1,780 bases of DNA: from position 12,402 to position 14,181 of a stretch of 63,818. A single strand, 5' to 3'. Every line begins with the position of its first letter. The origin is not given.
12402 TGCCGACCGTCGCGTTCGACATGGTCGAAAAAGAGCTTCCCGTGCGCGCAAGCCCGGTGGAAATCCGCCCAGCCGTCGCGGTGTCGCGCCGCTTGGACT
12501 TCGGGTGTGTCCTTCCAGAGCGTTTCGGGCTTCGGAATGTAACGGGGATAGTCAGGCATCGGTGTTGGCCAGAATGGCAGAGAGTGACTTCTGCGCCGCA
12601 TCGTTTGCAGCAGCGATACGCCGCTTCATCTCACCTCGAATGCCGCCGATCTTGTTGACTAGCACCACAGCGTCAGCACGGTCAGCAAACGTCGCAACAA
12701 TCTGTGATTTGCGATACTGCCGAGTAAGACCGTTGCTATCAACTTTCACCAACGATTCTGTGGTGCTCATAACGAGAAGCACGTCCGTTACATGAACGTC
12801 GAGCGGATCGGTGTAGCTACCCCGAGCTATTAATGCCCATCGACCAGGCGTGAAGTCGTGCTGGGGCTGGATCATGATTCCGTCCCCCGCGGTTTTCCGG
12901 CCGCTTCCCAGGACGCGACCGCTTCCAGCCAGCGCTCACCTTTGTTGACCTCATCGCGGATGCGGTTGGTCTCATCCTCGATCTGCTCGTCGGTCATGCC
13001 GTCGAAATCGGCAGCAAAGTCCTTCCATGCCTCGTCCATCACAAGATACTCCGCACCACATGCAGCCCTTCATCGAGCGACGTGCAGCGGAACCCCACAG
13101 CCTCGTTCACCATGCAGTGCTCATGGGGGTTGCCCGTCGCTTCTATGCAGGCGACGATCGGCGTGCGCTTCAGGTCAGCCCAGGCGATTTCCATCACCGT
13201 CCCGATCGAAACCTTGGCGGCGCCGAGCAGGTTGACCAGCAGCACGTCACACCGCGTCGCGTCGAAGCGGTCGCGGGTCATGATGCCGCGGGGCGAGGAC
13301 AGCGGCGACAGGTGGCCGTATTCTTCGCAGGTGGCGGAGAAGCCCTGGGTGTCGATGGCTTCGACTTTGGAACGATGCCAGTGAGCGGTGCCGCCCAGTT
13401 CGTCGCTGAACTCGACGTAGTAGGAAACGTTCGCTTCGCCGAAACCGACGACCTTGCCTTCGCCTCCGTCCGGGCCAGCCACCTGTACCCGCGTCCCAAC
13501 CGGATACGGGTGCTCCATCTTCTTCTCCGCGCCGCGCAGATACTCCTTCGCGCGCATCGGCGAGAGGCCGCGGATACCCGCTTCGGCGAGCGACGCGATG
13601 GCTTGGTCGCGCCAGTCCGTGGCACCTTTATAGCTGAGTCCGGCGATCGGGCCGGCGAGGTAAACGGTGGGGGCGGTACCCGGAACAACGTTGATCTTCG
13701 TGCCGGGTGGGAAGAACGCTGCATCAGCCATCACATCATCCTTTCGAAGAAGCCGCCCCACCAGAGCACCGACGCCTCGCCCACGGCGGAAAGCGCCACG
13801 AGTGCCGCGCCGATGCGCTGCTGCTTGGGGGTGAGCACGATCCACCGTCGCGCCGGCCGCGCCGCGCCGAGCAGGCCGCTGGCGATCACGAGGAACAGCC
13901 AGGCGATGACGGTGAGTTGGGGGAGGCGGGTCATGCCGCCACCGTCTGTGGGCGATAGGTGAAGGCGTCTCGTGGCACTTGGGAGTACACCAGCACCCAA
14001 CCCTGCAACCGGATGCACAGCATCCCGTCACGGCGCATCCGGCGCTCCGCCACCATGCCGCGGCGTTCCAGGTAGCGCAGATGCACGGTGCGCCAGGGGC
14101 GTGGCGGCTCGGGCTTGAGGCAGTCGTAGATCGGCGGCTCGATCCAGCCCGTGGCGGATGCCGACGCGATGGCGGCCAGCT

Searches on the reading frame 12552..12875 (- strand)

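Call 55: search_protein_families(library=phrogs, proteins=[window:12552-12875:-], max_evalue=0.01)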
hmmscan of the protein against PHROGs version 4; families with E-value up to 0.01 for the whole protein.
window:12552-12875:- (107 aa): 1 family
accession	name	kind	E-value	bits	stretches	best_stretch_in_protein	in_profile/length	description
phrog_18220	-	unknown function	0.0074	17.1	1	48-98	104-154/169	-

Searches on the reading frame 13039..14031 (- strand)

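Call 39: search_protein_families(library=phrogs, proteins=[window:13039-14031:-], max_evalue=0.001)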
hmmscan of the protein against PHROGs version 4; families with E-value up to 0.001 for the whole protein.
window:13039-14031:- (330 aa): 0 families

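Call 44: search_protein_families(library=pfam, proteins=[window:13039-14031:-], max_evalue=0.01)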
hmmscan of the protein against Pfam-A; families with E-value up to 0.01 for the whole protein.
window:13039-14031:- (330 aa): 2 families
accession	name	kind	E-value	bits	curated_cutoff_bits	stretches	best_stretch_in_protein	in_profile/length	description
PF15891.11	Nuc_deoxyri_tr2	-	1.7e-05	25.5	30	1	121-162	2-40/105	Nucleoside 2-deoxyribosyltransferase like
PF05014.21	Nuc_deoxyrib_tr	-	1.7e-05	25.4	28.8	0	242-301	44-102/117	Nucleoside 2-deoxyribosyltransferase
